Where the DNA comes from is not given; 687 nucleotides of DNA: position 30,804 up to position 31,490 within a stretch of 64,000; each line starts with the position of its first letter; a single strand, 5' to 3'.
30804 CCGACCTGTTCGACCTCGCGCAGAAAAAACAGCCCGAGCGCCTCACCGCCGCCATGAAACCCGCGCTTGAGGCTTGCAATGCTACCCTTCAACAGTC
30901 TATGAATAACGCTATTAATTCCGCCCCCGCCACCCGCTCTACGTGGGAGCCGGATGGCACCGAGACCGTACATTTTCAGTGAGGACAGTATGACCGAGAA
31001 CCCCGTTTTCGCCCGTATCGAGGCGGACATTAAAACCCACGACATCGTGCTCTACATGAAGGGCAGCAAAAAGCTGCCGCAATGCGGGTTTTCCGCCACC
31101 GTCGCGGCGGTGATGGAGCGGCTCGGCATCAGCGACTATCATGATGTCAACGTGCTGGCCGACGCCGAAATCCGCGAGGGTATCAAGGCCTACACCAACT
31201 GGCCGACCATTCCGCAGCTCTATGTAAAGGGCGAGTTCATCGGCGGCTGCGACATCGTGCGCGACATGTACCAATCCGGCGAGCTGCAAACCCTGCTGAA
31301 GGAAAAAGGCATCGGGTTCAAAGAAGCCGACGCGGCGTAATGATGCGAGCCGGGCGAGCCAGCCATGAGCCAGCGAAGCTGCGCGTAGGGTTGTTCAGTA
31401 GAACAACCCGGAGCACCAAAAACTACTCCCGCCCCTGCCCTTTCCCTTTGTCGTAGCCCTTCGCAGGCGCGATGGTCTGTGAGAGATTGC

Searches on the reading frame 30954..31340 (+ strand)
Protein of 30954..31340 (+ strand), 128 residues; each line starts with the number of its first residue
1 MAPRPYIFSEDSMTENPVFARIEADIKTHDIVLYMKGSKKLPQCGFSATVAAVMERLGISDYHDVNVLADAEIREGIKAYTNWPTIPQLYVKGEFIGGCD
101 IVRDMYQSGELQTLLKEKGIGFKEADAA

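Call 22: search_protein_families(library=pfam, proteins=[window:30954-31340:+], max_evalue=0.0001)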
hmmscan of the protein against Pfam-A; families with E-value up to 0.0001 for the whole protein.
window:30954-31340:+ (128 aa): 1 family
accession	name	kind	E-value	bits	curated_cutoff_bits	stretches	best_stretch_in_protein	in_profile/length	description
PF00462.30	Glutaredoxin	-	4.7e-20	72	22.9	1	31-96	1-60/60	Glutaredoxin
